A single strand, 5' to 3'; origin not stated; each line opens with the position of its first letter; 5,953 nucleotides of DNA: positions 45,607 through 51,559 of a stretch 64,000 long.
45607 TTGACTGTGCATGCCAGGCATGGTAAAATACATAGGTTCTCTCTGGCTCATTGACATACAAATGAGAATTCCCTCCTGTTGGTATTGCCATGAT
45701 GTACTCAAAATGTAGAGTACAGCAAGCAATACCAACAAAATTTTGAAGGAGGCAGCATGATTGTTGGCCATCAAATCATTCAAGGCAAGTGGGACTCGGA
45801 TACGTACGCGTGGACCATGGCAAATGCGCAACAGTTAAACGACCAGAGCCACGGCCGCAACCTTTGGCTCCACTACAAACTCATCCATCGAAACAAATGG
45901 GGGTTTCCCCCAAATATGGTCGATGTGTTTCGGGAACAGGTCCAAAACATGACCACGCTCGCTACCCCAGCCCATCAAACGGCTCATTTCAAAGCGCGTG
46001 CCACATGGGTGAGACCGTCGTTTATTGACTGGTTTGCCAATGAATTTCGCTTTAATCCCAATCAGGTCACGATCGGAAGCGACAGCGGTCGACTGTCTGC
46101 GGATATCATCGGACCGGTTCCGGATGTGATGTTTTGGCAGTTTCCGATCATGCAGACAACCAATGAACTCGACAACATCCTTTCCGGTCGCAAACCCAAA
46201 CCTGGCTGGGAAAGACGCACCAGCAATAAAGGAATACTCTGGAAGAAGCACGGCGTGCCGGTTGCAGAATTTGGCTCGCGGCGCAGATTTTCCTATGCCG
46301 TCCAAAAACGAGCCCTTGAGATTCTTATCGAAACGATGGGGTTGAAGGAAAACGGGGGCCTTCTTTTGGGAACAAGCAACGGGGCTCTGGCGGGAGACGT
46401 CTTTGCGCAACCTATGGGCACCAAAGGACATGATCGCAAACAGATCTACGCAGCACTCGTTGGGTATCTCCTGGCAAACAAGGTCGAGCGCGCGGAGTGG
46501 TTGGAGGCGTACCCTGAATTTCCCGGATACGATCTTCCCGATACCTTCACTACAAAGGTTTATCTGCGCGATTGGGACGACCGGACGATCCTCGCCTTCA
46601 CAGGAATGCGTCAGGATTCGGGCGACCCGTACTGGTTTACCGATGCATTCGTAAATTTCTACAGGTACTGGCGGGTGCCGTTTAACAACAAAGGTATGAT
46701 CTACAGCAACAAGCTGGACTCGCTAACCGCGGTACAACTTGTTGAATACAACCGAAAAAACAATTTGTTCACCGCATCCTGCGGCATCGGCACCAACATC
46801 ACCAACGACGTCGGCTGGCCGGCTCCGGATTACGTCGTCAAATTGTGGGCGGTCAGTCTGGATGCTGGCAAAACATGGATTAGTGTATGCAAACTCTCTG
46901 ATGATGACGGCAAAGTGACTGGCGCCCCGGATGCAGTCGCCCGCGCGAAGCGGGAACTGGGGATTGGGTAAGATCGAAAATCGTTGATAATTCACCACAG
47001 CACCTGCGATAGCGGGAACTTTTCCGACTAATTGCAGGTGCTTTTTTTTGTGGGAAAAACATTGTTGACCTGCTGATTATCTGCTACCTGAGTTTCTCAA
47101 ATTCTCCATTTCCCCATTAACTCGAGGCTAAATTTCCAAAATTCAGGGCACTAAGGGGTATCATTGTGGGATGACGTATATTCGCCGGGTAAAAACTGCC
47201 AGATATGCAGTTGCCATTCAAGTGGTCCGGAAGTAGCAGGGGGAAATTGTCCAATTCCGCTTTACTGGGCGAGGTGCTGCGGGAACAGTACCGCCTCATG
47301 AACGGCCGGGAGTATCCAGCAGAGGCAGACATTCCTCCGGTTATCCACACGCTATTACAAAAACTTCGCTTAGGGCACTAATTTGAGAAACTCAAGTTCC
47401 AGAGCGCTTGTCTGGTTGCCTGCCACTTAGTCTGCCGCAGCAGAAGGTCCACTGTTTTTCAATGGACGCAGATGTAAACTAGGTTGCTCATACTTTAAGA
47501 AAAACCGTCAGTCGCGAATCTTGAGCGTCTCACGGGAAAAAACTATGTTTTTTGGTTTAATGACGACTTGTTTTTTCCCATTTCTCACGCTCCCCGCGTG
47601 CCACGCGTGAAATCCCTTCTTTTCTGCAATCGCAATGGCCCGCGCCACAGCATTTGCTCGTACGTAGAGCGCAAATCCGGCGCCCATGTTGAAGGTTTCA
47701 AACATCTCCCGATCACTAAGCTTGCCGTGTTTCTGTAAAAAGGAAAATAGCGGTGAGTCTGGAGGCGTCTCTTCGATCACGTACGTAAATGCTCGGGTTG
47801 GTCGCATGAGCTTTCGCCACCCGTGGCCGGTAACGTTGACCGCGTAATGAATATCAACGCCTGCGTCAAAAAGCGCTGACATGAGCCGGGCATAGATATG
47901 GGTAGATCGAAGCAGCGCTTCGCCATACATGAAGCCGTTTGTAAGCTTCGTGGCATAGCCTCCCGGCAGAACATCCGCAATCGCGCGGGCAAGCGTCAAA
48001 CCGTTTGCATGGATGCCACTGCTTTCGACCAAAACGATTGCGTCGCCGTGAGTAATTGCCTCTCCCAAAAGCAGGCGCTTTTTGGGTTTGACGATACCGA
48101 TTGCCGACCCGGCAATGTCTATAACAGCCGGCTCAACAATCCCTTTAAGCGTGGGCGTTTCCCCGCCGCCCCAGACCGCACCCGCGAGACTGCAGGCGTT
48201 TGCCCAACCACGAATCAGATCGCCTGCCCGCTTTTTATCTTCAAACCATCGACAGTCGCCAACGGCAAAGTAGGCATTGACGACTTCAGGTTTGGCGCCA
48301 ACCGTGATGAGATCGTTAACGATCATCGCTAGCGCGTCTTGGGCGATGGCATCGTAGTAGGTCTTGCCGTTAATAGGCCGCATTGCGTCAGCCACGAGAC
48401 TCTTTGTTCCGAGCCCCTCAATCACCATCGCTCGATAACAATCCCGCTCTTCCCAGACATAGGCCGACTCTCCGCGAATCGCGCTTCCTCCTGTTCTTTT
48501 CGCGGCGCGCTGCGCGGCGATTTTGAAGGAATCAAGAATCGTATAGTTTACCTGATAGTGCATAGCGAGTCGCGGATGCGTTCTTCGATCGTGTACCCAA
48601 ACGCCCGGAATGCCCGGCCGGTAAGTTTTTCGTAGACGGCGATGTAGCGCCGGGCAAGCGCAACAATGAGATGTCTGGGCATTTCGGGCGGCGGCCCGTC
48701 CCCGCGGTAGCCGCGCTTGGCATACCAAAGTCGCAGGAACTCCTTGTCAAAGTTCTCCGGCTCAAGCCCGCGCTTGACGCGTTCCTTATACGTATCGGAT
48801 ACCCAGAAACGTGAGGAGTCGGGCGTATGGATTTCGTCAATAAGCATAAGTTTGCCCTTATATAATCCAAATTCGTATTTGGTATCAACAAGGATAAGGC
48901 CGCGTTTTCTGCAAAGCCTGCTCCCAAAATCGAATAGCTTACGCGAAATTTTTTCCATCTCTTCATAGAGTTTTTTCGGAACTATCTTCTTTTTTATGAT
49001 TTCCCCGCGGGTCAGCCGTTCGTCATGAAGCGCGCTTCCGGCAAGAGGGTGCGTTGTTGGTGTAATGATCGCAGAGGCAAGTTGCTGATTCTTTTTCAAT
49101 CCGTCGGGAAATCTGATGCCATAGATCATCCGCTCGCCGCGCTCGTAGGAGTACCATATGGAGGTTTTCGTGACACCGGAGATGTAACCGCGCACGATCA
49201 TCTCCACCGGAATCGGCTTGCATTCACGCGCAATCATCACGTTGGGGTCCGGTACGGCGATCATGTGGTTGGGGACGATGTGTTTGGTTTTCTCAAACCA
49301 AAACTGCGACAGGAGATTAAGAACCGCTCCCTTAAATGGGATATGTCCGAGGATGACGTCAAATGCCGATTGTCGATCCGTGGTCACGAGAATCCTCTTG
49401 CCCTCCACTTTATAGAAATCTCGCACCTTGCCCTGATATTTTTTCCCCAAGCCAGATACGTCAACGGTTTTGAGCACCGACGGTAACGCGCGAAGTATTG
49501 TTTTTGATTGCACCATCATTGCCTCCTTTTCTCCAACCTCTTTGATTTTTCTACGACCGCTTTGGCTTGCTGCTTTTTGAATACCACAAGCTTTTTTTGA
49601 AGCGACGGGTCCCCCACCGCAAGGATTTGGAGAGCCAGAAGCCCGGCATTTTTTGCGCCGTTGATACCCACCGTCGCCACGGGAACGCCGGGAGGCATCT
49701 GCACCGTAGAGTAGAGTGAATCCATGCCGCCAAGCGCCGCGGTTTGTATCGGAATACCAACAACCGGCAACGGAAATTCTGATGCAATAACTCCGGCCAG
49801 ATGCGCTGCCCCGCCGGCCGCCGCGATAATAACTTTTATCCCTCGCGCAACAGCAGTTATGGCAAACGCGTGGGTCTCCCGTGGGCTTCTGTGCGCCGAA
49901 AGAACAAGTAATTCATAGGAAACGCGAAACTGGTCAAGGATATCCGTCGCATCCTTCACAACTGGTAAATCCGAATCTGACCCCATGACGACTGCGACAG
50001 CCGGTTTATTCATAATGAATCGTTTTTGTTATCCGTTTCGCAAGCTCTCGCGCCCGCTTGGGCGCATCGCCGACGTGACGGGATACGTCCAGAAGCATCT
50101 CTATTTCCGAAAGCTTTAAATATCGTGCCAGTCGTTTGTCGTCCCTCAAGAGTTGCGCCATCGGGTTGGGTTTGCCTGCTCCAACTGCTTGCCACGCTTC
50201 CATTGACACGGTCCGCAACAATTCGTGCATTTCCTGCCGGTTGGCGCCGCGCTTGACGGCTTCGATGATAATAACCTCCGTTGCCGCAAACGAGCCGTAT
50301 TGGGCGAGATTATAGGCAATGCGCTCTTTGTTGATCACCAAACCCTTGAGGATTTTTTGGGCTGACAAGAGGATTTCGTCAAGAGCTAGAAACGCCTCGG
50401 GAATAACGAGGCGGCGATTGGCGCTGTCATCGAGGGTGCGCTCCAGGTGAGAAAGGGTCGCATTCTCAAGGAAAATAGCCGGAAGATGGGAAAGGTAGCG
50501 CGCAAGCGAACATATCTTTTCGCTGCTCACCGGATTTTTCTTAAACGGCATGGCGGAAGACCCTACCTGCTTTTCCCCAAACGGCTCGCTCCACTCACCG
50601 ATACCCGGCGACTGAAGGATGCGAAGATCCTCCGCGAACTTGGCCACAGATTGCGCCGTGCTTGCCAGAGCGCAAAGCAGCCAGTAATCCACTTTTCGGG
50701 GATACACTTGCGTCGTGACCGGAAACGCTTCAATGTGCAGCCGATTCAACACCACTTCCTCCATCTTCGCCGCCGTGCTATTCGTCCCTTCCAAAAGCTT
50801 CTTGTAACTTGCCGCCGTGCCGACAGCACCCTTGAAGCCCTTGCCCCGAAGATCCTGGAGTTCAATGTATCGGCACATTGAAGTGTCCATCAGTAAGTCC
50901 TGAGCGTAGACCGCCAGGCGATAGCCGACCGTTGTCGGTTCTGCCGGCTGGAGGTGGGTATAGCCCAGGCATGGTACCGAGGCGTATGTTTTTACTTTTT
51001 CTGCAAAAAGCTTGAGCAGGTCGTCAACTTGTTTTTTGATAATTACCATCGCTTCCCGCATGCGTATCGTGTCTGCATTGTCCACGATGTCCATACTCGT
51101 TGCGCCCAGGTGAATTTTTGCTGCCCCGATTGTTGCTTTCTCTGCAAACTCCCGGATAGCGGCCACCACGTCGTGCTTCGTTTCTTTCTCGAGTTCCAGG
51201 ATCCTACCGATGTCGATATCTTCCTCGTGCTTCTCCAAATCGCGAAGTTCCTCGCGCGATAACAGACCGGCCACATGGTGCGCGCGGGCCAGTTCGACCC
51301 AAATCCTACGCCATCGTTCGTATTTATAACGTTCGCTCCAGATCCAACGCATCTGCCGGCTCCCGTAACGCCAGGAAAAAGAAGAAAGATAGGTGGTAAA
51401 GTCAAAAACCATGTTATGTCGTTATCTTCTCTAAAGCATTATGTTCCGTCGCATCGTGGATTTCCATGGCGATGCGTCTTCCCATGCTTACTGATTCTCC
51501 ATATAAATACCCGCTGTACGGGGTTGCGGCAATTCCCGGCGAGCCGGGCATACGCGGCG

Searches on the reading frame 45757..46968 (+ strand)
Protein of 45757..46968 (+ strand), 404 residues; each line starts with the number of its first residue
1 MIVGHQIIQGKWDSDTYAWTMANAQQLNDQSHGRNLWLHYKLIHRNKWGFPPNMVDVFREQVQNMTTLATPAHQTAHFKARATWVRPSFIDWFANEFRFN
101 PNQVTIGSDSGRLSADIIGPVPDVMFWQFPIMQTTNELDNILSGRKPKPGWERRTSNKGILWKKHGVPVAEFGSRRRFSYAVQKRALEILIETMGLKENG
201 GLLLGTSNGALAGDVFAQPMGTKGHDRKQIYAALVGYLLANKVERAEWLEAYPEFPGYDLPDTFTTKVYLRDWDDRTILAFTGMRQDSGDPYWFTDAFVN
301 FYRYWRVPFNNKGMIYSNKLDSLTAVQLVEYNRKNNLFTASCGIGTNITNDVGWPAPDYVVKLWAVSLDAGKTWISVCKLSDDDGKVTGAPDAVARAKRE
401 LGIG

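Call 6: search_protein_families(library=ncbifam, proteins=[window:45757-46968:+])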
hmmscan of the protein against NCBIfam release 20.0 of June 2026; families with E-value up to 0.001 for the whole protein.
window:45757-46968:+ (404 aa): 3 families
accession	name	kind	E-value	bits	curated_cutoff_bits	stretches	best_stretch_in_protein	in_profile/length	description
NF003704.0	PRK05321.1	subfamily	4.1e-68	230.2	379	1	6-400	8-387/398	nicotinate phosphoribosyltransferase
TIGR01514.1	NAPRTase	equivalog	4.1e-63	213.8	269.55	1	7-402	1-396/399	nicotinate phosphoribosyltransferase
NF006695.0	PRK09243.1-2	equivalog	0.00051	18.8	469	0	282-388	257-355/480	nicotinate phosphoribosyltransferase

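Call 7: search_protein_families(library=pfam, proteins=[window:45757-46968:+])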
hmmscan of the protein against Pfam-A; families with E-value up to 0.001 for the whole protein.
window:45757-46968:+ (404 aa): 2 families
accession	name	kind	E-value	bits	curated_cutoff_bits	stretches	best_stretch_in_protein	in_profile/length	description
PF04095.22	NAPRTase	-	2.9e-24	86.6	20.8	1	169-400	3-234/239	Nicotinate phosphoribosyltransferase (NAPRTase) family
PF17767.7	NAPRTase_N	-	1.6e-10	41.8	32.6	1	13-136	2-125/125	Nicotinate phosphoribosyltransferase (NAPRTase) N-terminal domain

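Call 9: find_homologous_proteins(query=window:45757-46968:+, max_evalue=1e-20)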
Query window:45757-46968:+ (404 aa): 45 proteins with E <= 1e-20 among 8000 candidates.
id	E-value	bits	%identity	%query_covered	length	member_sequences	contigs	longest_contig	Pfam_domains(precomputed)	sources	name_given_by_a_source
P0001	1.4e-283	958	100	100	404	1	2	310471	PF04095.23,PF17767.8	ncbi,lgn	-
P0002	6.8e-66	241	36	98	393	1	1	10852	PF04095.23,PF17767.8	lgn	-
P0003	1.4e-65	240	35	98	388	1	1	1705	PF04095.23,PF17767.8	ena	-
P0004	9.7e-51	191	33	99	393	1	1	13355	PF04095.23,PF17767.8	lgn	-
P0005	3.7e-50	189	32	97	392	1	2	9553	PF04095.23,PF17767.8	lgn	-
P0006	9.4e-49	185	33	90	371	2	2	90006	PF04095.23,PF17767.8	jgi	jgi:nicotinate phosphoribosyltransferase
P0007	1.4e-48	184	32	97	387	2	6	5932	PF04095.23,PF17767.8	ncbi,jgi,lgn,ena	-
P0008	4.1e-48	183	32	98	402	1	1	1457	PF04095.23,PF17767.8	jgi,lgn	jgi:nicotinate phosphoribosyltransferase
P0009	7.2e-47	178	33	91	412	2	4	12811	PF04095.23,PF17767.8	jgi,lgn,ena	-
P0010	2.8e-46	177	35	94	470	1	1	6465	PF04095.23,PF17767.8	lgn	-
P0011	2.3e-45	174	33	98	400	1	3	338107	PF04095.23,PF17767.8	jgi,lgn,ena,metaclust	metaclust:\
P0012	6.5e-44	169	32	91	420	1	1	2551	PF04095.23,PF17767.8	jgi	-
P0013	1.2e-43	168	31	97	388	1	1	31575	PF04095.23,PF17767.8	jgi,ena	-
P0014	4.2e-43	166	30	97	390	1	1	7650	PF04095.23,PF17767.8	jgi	jgi:nicotinate phosphoribosyltransferase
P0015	7.9e-43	165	31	97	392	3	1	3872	PF04095.23,PF17767.8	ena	-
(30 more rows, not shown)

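Call 10: find_encoding_contigs(protein=P0001, flank=3000, max_places=6)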
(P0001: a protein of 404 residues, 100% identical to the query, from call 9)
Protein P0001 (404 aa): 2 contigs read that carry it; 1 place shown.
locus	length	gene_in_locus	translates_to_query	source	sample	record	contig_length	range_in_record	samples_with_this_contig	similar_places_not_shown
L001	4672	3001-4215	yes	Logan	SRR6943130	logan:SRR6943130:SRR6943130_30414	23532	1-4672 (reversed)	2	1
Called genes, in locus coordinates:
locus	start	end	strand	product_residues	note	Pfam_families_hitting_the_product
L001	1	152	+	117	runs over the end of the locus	-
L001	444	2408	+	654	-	PF00795:CN_hydrolase, PF02540:NAD_synthase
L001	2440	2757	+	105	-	-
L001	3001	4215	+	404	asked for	PF17767:NAPRTase_N, PF04095:NAPRTase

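Call 11: find_encoding_contigs(protein=P0002, flank=3000, max_places=4)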
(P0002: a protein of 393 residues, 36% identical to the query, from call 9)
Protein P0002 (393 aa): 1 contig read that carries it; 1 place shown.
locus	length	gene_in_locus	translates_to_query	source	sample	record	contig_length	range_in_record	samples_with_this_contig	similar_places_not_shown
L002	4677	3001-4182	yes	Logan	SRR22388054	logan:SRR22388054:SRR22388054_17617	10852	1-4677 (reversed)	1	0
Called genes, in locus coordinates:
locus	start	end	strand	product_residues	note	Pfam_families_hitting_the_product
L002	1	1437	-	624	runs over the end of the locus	-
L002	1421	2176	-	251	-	PF13672:PP2C_2 (weak)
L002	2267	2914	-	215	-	PF19368:WHD_AraR, PF21906:WHD_NrtR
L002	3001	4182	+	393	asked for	PF17767:NAPRTase_N, PF04095:NAPRTase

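Call 19: find_related_loci(query=A1, collection=genome_contigs, flank=3000)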
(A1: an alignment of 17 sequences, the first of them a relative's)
Query A1 (404 aa) in genome_contigs; peptide patterns used: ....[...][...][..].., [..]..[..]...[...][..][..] (x = any residue, [..] = any of these).
600 stretches matched a pattern (row limit reached: there are more); 586 encode a relative of the query (tblastn E <= 1e-3); the best 80 are kept; 80 distinct loci.
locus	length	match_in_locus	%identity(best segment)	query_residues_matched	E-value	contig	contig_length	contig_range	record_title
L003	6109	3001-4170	34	7-404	2e-59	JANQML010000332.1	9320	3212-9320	MAG: Desulfobacula sp. isolate PL25b_bin.1 k99_2266476, whole genome shotgun sequence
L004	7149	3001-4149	34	6-401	7e-59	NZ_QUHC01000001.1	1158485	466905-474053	Odoribacter sp. AF15-53 AF15-53.Scaf1, whole genome shotgun sequence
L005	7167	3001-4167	33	7-404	5e-58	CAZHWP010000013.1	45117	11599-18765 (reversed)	MAG TPA_asm: uncultured Porphyromonas sp. isolate SRP192927_co4_885 genome assembly, contig: NODE_1080_length_45117_cov_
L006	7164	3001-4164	31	7-403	1e-57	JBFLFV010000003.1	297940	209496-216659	MAG: Fermentimonas sp. isolate SJF010 Contig_Cc_176, whole genome shotgun sequence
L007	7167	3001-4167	33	7-403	6e-57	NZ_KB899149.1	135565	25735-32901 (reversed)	Porphyromonas gulae DSM 15663 F452DRAFT_scaffold00003.3, whole genome shotgun sequence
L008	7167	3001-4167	32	6-404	2e-56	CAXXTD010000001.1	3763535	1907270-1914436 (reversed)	MAG: uncultured Desulfobacterium sp. isolate 94094bfb-e053-4743-98a9-479741dc90cb genome assembly, contig: contig_1, who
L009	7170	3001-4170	32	8-403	4e-56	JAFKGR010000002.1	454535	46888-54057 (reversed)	MAG: Chitinophagaceae bacterium isolate SCN18_25_1_16_R1_B_40_177 SCN18_25_1_16_R1_B_scaffold_22, whole genome shotgun s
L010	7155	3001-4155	33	7-403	7e-56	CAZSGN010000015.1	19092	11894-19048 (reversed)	MAG TPA_asm: uncultured Bacteroidales bacterium isolate SRP252850_co1_230 genome assembly, contig: NODE_5233_length_1909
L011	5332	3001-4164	32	7-404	6e-55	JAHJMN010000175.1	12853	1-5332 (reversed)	MAG: Myxococcota bacterium isolate Old_saline.mb.39 Old_saline.mb.39_k141_929111, whole genome shotgun sequence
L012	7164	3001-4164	31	7-403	6e-55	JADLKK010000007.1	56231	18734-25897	MAG: Proteiniphilum sp. isolate Rep1_Bin026 NODE_464_length_56231_cov_12.5357, whole genome shotgun sequence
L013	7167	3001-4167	31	7-403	1e-54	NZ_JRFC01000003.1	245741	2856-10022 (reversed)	Porphyromonas sp. COT-290 OH3588 contig_3, whole genome shotgun sequence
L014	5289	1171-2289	31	7-389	1e-54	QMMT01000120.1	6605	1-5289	MAG: Deltaproteobacteria bacterium isolate B3_G2 B3_Guay2_scaffold_06117, whole genome shotgun sequence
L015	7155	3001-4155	34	7-401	2e-54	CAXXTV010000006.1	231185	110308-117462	MAG: Desulfocapsaceae bacterium isolate 9ac7e68f-4adb-488a-affb-9f10dc14a897 genome assembly, contig: contig_6, whole ge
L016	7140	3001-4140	33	13-403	6e-54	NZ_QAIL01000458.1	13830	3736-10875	Pedobacter sp. HMWF019 NODE_500_length_13742_cov_12.078155, whole genome shotgun sequence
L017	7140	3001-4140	31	13-403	1e-53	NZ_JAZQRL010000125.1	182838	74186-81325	MAG: Arcticibacter sp. isolate T1900045231_TH20190001.MAGScoT_cleanbin_000005 SGB_5407_k141_1243090, whole genome shotgu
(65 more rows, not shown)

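Call 26: find_encoding_contigs(protein=P0003, flank=3000, max_places=3)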
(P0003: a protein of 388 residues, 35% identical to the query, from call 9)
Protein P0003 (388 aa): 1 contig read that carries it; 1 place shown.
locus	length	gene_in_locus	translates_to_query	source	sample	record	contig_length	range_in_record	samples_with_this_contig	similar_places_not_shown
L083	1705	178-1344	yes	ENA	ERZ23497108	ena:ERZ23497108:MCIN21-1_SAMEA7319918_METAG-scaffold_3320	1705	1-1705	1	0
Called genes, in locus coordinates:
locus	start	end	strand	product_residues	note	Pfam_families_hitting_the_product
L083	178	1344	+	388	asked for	PF17767:NAPRTase_N, PF04095:NAPRTase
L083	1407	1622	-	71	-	-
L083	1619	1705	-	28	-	?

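Call 27: find_encoding_contigs(protein=P0004, flank=3000, max_places=3)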
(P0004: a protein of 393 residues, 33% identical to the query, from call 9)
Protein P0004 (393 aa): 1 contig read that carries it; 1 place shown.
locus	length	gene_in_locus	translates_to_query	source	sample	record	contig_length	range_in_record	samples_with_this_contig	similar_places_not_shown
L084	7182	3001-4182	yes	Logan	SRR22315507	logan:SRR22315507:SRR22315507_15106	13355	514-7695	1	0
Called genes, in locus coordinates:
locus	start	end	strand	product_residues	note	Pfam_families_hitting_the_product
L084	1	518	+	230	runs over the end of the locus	PF00293:NUDIX, PF19368:WHD_AraR, PF21906:WHD_NrtR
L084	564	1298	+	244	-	PF04973:NMN_transporter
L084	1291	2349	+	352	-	PF01467:CTP_transf_like (faint), PF13521:AAA_28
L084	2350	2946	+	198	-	PF00857:Isochorismatase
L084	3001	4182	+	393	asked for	PF17767:NAPRTase_N, PF04095:NAPRTase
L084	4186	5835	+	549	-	PF00795:CN_hydrolase, PF06508:QueC (faint), PF02540:NAD_synthase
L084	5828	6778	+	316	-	PF01467:CTP_transf_like, PF00293:NUDIX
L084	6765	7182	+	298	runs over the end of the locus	-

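Call 28: find_encoding_contigs(protein=P0005, flank=3000, max_places=3)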
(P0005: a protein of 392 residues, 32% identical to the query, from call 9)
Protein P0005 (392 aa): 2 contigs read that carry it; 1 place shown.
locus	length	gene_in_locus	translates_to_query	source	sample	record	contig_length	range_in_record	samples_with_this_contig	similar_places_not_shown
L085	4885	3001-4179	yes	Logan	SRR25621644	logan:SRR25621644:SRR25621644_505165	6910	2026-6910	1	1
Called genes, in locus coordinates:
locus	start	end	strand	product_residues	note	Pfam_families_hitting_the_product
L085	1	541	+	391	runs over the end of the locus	-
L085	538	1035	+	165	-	-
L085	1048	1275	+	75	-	-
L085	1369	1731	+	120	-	PF18907:DUF5662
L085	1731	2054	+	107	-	-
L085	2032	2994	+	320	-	PF01336:tRNA_anti-codon (weak), PF01966:HD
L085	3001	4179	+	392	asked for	PF17767:NAPRTase_N, PF04095:NAPRTase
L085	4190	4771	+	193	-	PF00857:Isochorismatase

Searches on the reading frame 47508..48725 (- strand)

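Call 53: search_protein_families(library=pfam, proteins=[window:47508-48725:-], max_evalue=0.01)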
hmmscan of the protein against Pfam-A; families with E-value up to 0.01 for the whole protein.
window:47508-48725:- (405 aa): 2 families
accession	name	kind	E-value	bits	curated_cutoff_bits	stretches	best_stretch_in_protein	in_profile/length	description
PF02769.27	AIRS_C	-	2.1e-12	47.9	23.1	1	227-388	3-153/156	AIR synthase related protein, C-terminal domain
PF00586.29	AIRS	-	1.5e-11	45.2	24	1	94-212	11-112/112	AIR synthase related protein, N-terminal domain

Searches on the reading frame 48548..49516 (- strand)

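Call 53: search_protein_families(library=pfam, proteins=[window:48548-49516:-], max_evalue=0.01)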
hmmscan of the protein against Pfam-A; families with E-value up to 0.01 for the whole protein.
window:48548-49516:- (322 aa): 1 family
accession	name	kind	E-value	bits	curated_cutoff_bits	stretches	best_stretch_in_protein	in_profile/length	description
PF01259.24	SAICAR_synt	-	3.7e-64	217.1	20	1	26-268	2-224/233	SAICAR synthetase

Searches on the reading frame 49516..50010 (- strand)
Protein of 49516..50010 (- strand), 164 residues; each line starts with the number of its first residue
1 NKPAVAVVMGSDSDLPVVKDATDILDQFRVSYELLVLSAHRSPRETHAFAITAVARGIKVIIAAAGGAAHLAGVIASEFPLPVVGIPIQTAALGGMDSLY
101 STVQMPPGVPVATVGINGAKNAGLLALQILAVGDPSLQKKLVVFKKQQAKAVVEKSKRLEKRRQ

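Call 53: search_protein_families(library=pfam, proteins=[window:49516-50010:-], max_evalue=0.01)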
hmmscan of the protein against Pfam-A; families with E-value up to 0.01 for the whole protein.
window:49516-50010:- (164 aa): 1 family
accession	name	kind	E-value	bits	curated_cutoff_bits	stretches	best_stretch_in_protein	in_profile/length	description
PF00731.26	AIRC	-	2.6e-60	202.7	30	1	5-150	2-147/148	AIR carboxylase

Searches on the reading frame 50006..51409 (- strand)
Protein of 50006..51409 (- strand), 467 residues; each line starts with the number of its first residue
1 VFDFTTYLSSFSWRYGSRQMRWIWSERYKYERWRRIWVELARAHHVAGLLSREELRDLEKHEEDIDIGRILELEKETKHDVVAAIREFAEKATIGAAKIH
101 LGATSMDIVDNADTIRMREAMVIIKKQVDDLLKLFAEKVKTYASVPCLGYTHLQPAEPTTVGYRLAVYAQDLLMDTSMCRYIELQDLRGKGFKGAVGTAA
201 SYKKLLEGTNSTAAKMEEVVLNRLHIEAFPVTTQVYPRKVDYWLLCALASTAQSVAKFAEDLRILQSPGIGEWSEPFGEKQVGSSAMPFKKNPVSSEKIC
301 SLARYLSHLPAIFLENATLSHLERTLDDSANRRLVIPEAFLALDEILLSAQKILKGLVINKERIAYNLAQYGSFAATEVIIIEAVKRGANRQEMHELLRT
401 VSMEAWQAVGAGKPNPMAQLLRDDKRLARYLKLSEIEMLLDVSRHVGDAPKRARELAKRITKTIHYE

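Call 79: search_protein_families(library=pfam, proteins=[window:50006-51409:-], max_evalue=0.001)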
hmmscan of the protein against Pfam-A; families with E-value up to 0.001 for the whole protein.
window:50006-51409:- (467 aa): 2 families
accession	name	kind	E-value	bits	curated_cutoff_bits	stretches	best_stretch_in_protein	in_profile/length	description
PF00206.25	Lyase_1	-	1.1e-34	120.7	27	1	36-302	31-306/312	Lyase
PF10397.14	ADSL_C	-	1.3e-16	61.1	32.7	1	374-452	2-75/79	Adenylosuccinate lyase C-terminus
